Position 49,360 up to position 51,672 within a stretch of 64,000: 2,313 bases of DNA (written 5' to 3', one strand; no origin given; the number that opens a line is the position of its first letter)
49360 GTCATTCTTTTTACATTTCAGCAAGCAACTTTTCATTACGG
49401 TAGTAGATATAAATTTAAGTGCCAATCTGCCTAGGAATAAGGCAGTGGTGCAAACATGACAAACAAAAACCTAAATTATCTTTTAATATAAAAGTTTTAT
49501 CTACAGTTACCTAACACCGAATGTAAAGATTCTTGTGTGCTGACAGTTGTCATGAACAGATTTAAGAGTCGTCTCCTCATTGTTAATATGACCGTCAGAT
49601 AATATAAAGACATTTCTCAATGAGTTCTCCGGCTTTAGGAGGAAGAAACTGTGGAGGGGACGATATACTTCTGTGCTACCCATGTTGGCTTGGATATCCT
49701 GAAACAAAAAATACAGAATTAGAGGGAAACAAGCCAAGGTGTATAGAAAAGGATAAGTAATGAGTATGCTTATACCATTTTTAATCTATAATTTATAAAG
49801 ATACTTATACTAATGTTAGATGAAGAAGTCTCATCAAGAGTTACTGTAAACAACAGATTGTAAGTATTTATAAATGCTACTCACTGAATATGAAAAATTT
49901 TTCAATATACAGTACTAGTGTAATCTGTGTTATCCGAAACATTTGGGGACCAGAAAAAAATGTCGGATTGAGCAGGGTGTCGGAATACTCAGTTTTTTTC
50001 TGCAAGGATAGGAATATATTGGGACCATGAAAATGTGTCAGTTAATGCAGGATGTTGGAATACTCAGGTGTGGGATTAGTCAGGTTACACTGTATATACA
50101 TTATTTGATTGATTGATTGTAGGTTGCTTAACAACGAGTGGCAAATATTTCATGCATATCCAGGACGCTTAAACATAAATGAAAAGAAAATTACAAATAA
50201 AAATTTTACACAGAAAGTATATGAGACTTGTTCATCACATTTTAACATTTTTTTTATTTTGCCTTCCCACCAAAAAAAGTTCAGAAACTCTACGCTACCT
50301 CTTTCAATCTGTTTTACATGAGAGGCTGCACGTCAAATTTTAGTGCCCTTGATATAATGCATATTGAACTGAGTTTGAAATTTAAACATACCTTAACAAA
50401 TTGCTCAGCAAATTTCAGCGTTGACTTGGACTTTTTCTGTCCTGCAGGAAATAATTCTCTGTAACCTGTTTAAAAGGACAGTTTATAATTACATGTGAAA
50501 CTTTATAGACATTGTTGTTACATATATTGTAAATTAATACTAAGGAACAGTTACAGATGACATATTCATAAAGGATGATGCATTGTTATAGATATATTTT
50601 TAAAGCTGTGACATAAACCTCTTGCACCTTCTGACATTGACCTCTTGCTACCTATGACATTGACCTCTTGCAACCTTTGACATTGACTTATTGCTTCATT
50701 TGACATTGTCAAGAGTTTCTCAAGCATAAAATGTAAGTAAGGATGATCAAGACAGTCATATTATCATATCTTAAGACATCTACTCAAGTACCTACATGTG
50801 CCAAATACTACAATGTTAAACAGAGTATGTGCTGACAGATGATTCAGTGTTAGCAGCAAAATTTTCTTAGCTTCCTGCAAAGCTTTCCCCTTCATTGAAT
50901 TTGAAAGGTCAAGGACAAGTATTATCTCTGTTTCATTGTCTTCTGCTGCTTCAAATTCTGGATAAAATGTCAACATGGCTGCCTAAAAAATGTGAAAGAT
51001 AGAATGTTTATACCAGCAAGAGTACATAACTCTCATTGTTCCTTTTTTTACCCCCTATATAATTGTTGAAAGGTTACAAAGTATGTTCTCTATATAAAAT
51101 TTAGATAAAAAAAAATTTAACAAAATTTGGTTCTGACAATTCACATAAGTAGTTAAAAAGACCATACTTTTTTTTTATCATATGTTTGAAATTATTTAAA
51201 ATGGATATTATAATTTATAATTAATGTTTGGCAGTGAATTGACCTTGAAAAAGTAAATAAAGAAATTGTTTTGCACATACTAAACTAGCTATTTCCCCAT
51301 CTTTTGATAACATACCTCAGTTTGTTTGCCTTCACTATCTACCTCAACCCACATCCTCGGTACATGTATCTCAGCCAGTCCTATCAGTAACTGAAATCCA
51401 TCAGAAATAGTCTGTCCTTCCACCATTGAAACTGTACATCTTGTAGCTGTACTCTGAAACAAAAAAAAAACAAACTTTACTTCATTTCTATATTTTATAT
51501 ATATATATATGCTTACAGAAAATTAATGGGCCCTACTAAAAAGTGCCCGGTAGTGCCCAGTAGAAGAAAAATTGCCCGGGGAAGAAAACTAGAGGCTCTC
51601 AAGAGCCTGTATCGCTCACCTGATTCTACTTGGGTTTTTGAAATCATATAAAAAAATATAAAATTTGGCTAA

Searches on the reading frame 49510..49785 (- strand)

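Call 57: search_protein_families(library=pfam, proteins=[window:49510-49785:-], max_evalue=0.1)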
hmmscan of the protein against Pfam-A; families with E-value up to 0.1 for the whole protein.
seq(92 aa): 1 family
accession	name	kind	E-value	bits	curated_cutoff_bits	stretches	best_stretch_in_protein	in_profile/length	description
PF13768.12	VWA_3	-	0.0028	18.1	27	1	30-90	70-132/155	von Willebrand factor type A domain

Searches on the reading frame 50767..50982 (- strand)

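Call 57: search_protein_families(library=pfam, proteins=[window:50767-50982:-], max_evalue=0.1)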
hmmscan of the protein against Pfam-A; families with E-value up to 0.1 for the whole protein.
seq(72 aa): 3 families
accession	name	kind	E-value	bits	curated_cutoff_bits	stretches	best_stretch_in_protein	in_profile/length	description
PF13768.12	VWA_3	-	5.7e-06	26.9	27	1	19-62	2-44/155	von Willebrand factor type A domain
PF13519.12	VWA_2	-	0.00056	20.9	27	1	20-62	1-47/107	von Willebrand factor type A domain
PF00092.34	VWA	-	0.004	17.8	23.8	1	20-61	2-46/174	von Willebrand factor type A domain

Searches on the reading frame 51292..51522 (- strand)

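Call 57: search_protein_families(library=pfam, proteins=[window:51292-51522:-], max_evalue=0.1)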
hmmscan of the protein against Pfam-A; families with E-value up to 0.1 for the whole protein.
seq(77 aa): 1 family
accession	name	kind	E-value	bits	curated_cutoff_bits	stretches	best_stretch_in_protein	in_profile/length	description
PF10976.13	DUF2790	-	0.095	13.1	27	0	54-77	30-53/56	Protein of unknown function (DUF2790)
